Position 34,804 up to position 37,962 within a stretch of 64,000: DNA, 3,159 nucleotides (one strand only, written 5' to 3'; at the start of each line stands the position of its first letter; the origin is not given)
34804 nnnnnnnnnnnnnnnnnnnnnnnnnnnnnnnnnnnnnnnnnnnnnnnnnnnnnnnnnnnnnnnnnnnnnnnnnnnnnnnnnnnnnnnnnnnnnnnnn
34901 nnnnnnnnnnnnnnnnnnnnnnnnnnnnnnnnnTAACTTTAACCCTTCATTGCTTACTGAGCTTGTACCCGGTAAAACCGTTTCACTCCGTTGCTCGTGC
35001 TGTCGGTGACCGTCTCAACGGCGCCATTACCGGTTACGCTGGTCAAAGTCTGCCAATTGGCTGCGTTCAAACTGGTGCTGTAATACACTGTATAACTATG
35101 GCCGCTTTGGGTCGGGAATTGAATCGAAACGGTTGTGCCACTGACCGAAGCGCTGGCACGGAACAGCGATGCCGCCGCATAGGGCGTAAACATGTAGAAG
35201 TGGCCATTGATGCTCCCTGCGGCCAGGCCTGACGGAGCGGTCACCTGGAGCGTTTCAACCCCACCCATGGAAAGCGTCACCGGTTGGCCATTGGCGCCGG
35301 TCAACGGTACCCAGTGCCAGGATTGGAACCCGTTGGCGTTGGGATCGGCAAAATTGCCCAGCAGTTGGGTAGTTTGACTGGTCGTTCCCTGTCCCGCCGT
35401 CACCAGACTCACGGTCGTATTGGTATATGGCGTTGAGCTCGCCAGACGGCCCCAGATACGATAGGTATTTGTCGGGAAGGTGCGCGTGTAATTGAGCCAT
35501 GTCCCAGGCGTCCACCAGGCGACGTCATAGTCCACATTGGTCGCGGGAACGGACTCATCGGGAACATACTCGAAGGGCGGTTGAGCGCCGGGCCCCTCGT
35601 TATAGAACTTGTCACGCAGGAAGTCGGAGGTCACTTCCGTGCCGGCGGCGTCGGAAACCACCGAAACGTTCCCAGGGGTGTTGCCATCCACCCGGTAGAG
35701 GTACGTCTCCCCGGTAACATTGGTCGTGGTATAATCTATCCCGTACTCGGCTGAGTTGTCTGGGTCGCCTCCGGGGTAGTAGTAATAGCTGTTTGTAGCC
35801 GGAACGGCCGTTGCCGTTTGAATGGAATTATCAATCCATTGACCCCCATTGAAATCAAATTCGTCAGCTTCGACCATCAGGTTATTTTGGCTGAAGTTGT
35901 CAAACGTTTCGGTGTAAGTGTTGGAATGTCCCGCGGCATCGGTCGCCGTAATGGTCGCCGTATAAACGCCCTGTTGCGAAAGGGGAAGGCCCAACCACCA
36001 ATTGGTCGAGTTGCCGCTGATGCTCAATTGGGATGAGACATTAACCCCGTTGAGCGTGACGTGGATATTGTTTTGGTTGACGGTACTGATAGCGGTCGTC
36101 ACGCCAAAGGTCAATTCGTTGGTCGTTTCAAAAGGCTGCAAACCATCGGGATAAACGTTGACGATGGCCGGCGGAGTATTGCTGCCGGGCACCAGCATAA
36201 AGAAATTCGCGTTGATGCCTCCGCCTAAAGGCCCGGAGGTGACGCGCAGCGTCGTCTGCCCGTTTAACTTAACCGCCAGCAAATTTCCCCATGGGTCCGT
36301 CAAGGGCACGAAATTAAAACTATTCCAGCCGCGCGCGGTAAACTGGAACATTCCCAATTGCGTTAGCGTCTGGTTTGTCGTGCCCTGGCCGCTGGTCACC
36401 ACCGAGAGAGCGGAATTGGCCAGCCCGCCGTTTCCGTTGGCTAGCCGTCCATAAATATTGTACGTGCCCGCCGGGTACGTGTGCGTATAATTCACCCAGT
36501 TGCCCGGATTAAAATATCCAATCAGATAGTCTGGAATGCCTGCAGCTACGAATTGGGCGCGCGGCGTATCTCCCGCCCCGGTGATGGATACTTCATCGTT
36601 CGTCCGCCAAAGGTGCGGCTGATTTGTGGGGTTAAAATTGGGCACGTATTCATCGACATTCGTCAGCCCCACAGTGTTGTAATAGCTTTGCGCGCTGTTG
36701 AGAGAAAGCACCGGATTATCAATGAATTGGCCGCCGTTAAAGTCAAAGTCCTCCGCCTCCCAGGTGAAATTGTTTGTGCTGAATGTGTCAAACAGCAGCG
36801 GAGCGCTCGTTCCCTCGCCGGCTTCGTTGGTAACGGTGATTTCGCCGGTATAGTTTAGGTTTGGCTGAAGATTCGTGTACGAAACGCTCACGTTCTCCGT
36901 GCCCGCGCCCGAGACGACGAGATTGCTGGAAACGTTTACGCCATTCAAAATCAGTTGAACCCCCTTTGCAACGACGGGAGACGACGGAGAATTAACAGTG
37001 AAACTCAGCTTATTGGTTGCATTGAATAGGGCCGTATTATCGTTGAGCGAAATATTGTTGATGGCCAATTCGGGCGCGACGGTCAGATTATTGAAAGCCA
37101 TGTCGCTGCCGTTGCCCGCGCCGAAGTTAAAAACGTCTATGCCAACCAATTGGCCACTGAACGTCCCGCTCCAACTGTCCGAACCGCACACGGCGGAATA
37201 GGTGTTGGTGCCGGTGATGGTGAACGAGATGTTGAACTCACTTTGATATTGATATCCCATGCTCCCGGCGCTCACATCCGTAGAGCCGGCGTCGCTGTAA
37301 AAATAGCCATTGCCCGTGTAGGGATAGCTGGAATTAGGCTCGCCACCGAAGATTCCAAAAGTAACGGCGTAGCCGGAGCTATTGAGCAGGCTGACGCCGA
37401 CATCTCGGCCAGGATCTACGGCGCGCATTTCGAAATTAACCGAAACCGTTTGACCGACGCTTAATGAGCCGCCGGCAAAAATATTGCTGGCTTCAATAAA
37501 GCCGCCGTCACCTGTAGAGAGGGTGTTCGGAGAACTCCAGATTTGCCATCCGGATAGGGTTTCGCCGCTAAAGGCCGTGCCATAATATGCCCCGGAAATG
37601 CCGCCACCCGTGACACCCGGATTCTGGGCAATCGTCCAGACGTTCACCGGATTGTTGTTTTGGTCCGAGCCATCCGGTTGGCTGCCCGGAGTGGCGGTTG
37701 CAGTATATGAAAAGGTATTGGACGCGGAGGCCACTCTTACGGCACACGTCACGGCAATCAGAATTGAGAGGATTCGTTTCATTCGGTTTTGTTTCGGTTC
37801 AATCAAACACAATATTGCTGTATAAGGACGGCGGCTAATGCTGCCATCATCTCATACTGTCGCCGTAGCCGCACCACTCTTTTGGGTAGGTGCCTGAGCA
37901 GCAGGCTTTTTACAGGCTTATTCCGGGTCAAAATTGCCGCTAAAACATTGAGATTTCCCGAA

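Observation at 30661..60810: Recurrent pair of a giant beta-sandwich secreted protein and an H-X9-DG pseudopilin, wired into GH operons and two-component systems: a candidate SusC/D-independent glycan-utilisation architecture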

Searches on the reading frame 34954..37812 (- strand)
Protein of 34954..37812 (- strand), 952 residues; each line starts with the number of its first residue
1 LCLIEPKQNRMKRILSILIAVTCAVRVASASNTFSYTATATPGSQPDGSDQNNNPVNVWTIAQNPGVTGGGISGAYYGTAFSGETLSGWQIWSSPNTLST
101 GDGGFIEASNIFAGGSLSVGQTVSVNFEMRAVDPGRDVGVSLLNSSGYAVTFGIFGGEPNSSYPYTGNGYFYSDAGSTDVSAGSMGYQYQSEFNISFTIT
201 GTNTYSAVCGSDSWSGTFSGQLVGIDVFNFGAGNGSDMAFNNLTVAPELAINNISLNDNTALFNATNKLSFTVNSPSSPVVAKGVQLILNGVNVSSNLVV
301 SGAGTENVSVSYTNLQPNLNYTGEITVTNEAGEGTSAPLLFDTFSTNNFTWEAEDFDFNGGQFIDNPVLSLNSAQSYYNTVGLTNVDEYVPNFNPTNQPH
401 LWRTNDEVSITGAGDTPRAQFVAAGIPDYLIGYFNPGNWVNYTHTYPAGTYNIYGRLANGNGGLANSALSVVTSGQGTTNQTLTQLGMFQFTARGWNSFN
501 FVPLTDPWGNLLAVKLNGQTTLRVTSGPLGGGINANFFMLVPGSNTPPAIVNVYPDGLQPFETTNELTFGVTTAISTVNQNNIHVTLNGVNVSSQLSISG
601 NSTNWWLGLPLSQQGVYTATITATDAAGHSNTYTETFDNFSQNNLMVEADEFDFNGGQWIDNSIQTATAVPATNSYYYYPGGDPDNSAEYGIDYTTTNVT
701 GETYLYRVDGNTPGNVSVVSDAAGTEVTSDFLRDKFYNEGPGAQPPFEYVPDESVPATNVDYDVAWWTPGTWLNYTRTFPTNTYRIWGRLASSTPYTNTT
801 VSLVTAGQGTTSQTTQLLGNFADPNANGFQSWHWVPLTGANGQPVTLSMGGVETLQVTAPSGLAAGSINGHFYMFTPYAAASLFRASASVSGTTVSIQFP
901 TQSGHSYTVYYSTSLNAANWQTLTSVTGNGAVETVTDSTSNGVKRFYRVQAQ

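Call 3: search_protein_families(library=pfam, proteins=[window:34954-37812:-], max_evalue=0.01)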
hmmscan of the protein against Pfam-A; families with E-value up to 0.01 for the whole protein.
window:34954-37812:- (952 aa): 0 families

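Call 5: search_protein_families(library=ncbifam, proteins=[window:34954-37812:-], max_evalue=0.01)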
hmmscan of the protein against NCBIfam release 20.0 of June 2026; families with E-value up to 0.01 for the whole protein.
window:34954-37812:- (952 aa): 0 families

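Call 13: find_homologous_proteins(query=window:34954-37812:-, max_evalue=0.00001)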
Query window:34954-37812:- (952 aa): 588 proteins with E <= 0.00001 among 8000 candidates; the best 120 are listed.
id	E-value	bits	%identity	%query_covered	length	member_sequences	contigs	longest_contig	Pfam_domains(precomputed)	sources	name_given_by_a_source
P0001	0.0e+0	1872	88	99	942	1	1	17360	-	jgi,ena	-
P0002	0.0e+0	1699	81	100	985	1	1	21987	-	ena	-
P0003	0.0e+0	1696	80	99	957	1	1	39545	-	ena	-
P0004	0.0e+0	1578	77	99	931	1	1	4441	-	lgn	-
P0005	0.0e+0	1535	75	99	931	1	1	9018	-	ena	-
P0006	0.0e+0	1527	74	99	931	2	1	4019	-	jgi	jgi:hypothetical protein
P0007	0.0e+0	1526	73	99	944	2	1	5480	-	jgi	jgi:hypothetical protein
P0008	0.0e+0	1500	74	99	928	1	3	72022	-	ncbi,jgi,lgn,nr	ncbi:MAG TPA: hypothetical protein VH280_25050 [Verrucomicrobiae bacterium]|jgi:hypothetical protein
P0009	0.0e+0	1473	73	99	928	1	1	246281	-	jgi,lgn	jgi:hypothetical protein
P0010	0.0e+0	1468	72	99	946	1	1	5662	-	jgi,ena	jgi:hypothetical protein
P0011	0.0e+0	1413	70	99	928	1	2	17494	-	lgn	-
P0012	0.0e+0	1397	69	99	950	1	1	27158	-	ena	-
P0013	0.0e+0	1385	69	99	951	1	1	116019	-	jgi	jgi:hypothetical protein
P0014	0.0e+0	1373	68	99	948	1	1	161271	-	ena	-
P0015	0.0e+0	1355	66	99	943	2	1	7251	-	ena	-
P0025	0.0e+0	1269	65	99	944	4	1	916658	-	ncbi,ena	-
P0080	1.3e-199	684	38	80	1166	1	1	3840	PF03422.22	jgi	jgi:hypothetical protein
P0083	1.4e-197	677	37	80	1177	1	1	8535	PF03422.22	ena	-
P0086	9.1e-196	671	38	79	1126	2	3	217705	PF03422.22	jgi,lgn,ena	jgi:hypothetical protein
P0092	1.2e-186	641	38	80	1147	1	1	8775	PF03422.22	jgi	jgi:hypothetical protein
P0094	1.1e-184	634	42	96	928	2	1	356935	-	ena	-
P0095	1.5e-184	634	36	73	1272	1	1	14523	PF03422.22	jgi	jgi:hypothetical protein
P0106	2.4e-175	604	35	79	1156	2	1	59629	PF03422.22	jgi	jgi:hypothetical protein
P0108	1.9e-174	600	36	80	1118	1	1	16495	PF03422.22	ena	-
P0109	2.2e-174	600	36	79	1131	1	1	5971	PF03422.22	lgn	-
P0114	7.9e-170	585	37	77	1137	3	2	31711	PF03422.22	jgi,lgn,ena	jgi:hypothetical protein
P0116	1.9e-168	581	38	73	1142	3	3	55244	PF03422.22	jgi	jgi:hypothetical protein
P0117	2.8e-168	580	38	73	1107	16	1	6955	PF03422.22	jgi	jgi:hypothetical protein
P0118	7.4e-168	579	34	67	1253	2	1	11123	PF03422.22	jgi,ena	-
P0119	1.8e-167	577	37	73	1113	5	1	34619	PF03422.22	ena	-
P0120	1.3e-166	575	34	73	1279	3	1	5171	PF03422.22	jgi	-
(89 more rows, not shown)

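Call 14: find_encoding_contigs(protein=P0025, flank=10000, max_places=2)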
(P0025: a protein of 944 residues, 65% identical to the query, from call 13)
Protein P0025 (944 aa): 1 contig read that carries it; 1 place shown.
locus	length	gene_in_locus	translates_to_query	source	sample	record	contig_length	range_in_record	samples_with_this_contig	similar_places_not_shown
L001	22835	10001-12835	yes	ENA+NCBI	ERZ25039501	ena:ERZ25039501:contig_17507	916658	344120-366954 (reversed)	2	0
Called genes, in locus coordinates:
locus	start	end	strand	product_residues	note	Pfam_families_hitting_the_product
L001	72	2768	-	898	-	PF17132:Glyco_hydro_106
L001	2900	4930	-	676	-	-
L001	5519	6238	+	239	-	-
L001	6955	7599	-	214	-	PF00072:Response_reg, PF00196:GerE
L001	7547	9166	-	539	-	PF07730:HisKA_3, PF02518:HATPase_c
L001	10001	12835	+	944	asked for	-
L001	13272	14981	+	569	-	PF00150:Cellulase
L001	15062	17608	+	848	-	PF27525:LAM55_pectate-like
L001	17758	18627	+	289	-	-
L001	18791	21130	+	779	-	PF02055:Glyco_hydro_30, PF02057:Glyco_hydro_59 (weak), PF17189:Glyco_hydro_30C, PF03422:CBM_6, PF18099:CBM_35_2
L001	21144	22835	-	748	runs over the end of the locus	PF15902:Sortilin-Vps10 (faint), PF25852:DUF6242_C (faint), PF02012:BNR (faint), PF15899:BNR_6 (faint)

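Call 15: find_encoding_contigs(protein=P0094, flank=10000, max_places=2)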
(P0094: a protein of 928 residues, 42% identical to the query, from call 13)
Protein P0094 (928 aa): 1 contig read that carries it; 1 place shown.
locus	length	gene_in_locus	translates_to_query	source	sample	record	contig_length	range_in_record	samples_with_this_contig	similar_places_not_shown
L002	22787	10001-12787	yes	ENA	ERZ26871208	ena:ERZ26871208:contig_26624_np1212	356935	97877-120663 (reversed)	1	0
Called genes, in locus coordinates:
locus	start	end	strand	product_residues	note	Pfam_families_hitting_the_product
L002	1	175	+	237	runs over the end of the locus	PF07963:N_methyl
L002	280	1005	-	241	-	PF00072:Response_reg, PF00196:GerE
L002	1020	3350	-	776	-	PF00989:PAS, PF08448:PAS_4 (weak), PF07730:HisKA_3, PF13581:HATPase_c_2 (faint), PF02518:HATPase_c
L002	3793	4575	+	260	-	PF07589:PEP_exosort_dom (weak)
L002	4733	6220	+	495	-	PF00135:COesterase, PF12146:Hydrolase_4 (faint), PF20434:BD-FAE, PF07859:Abhydrolase_3, PF12697:Abhydrolase_6 (weak), PF00326:Peptidase_S9 (weak)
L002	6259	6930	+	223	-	PF00657:Lipase_GDSL, PF13472:Lipase_GDSL_2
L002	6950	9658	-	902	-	PF00150:Cellulase, PF17803:Cadherin_4, PF17892:Cadherin_5, PF17963:Big_9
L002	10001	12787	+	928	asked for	-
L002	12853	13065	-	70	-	-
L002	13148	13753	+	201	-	-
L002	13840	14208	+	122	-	-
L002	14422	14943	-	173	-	-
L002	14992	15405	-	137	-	PF02472:ExbD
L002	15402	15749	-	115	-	PF13103:TonB_2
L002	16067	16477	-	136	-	PF02472:ExbD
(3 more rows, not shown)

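Call 16: find_encoding_contigs(protein=P0086, flank=10000, max_places=2)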
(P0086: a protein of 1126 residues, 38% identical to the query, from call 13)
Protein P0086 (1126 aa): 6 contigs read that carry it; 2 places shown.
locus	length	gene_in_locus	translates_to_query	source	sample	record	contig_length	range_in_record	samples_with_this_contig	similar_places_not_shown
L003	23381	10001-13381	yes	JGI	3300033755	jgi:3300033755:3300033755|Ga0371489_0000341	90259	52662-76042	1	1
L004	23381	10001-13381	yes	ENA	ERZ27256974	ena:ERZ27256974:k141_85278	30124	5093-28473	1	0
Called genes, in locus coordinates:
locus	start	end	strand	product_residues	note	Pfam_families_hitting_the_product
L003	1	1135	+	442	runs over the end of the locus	PF01595:CNNM, PF00571:CBS, PF03471:CorC_HlyC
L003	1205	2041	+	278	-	PF01476:LysM, PF01510:Amidase_2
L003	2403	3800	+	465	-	PF13685:Fe-ADH_2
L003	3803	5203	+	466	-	PF07690:MFS_1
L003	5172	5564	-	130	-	-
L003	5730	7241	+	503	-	PF00089:Trypsin, PF13365:Trypsin_2, PF00595:PDZ, PF13180:PDZ_2, PF17820:PDZ_6 (weak), PF00595:PDZ, PF13180:PDZ_2, PF17820:PDZ_6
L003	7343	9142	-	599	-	PF00933:Glyco_hydro_3, PF01915:Glyco_hydro_3_C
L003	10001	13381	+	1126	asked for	PF03422:CBM_6 (faint)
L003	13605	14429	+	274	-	PF07963:N_methyl (weak)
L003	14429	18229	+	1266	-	PF00150:Cellulase, PF00041:fn3 (faint), PF03422:CBM_6, PF18099:CBM_35_2 (weak)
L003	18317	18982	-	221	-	-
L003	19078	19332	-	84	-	-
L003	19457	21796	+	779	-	PF00989:PAS, PF08448:PAS_4, PF13188:PAS_8 (weak), PF13426:PAS_9, PF07730:HisKA_3, PF02518:HATPase_c, PF13581:HATPase_c_2 (weak)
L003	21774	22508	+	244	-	PF00072:Response_reg, PF00196:GerE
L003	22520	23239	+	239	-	PF00027:cNMP_binding, PF13545:HTH_Crp_2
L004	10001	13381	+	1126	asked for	PF03422:CBM_6 (faint)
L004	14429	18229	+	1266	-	PF00150:Cellulase, PF00041:fn3 (faint), PF03422:CBM_6, PF18099:CBM_35_2 (weak)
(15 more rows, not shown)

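Call 19: find_related_loci(query=A1, collection=genome_contigs, flank=10000)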
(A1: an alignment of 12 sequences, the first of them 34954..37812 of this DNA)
Query A1 (952 aa) in genome_contigs; peptide patterns used: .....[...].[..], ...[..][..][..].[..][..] (x = any residue, [..] = any of these).
407 stretches matched a pattern; 379 encode a relative of the query (tblastn E <= 1e-3); the best 80 are kept; 78 distinct loci.
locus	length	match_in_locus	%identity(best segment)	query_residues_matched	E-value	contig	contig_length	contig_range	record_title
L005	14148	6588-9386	74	9-952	0e+0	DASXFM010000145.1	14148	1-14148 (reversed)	MAG TPA_asm: Verrucomicrobiia bacterium isolate SMAG_U5138 k141_653535, whole genome shotgun sequence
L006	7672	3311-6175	73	2-952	0e+0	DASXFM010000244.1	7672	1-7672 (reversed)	MAG TPA_asm: Verrucomicrobiia bacterium isolate SMAG_U5138 k141_1667165, whole genome shotgun sequence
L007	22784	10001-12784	74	11-952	0e+0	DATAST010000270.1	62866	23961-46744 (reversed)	MAG TPA_asm: Verrucomicrobiia bacterium isolate SMAG_U5527 k141_3986759, whole genome shotgun sequence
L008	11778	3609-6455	65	4-952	0e+0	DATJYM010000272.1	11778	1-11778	MAG TPA_asm: Candidatus Acidiferrales bacterium isolate SMAG_U15152 k141_1813427, whole genome shotgun sequence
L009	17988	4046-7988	61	7-952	0e+0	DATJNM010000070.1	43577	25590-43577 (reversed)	MAG TPA_asm: Candidatus Sulfopaludibacter sp. isolate SMAG_U14861 k141_4347485, whole genome shotgun sequence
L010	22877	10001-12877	61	4-952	0e+0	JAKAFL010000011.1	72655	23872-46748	MAG: bacterium isolate WY1.bin93 NODE_575_length_72655_cov_3.511899, whole genome shotgun sequence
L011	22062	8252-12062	60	4-952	0e+0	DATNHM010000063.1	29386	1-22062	MAG TPA_asm: Candidatus Limnocylindrales bacterium isolate SMAG_U11347 k141_1706049, whole genome shotgun sequence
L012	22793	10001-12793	60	5-952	0e+0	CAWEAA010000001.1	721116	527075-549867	MAG: uncultured Verrucomicrobiae bacterium isolate MFD05580.bin.1.24 genome assembly, contig: contig_14281, whole genome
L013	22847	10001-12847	65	6-952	0e+0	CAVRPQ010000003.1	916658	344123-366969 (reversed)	MAG: uncultured bacterium isolate MFD03044.bin.1.155 genome assembly, contig: contig_17507, whole genome shotgun sequenc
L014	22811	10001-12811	60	4-952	0e+0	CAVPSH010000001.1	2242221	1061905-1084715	MAG: uncultured bacterium isolate MFD00031.bin.2.149 genome assembly, contig: contig_17968, whole genome shotgun sequenc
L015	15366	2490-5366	61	4-952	0e+0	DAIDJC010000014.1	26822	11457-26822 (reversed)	MAG TPA_asm: Limisphaerales bacterium isolate clean1975 NODE_14_length_26822_cov_3.450252, whole genome shotgun sequence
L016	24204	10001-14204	58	5-952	0e+0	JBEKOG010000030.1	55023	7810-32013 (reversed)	MAG: Verrucomicrobiota bacterium isolate SPRUCE 435 SPRUCE_435_30, whole genome shotgun sequence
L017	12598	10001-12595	62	4-869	0e+0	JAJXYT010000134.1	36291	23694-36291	MAG: bacterium isolate BP7.bin11 NODE_1431_length_36291_cov_1.482884, whole genome shotgun sequence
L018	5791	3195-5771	61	5-880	0e+0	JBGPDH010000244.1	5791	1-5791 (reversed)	MAG: Verrucomicrobiia bacterium isolate OBJ_0618_050_29 k141_5118285_length_5791_cov_9.0000, whole genome shotgun sequen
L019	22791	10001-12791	61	8-952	0e+0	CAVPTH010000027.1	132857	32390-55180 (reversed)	MAG: uncultured Verrucomicrobiae bacterium isolate MFD00031.bin.2.36 genome assembly, contig: contig_81977, whole genome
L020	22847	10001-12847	62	4-952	0e+0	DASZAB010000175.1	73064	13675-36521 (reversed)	MAG TPA_asm: Verrucomicrobiia bacterium isolate SMAG_U6377 k141_719457, whole genome shotgun sequence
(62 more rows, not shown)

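Call 40: search_solved_structures(query=A1, max_evalue=1, show_alignments=2)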
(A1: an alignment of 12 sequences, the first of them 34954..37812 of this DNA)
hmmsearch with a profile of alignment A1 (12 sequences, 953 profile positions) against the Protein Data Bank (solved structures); distinct sequences matched with E-value up to 1: 5.
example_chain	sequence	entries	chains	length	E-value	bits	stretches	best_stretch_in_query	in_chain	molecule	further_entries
5la2_A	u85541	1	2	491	0.00038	21.9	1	751-880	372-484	Carbohydrate binding family 6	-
2y8k_A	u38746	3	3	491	0.00038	21.9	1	751-880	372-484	CARBOHYDRATE BINDING FAMILY 6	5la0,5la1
2rva_A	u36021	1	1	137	0.0016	19.8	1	885-950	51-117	Glucanase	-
4zz5_A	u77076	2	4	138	0.0016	19.7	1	885-950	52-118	Glucanase/chitosanase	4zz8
1w9s_A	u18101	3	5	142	0.14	13.3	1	767-840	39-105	BH0236 PROTEIN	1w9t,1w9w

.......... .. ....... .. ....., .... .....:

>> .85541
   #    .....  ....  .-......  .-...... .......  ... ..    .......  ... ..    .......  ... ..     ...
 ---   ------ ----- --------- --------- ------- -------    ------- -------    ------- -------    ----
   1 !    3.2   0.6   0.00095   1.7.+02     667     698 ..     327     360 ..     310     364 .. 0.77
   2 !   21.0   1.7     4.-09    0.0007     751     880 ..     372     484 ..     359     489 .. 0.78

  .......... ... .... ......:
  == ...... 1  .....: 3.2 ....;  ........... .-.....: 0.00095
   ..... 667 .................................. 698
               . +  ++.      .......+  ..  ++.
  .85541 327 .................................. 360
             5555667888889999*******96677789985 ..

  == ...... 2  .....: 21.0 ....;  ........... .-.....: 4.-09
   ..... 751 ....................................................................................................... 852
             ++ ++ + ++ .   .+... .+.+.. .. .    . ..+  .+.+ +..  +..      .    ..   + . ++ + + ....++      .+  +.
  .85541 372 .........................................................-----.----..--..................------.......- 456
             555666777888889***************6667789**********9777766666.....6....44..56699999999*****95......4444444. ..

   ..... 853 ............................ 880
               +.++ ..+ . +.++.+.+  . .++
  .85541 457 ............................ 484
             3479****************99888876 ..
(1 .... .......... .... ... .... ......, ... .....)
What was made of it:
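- On CBM6 (for the big2/big3 modules): The family profile hits the CBM6 of 2y8k/5la2 at E = 3.8e-4 over positions 751-880 (call 40).
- CBM6-like modules occur in big2/3 (calls 13, 40).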
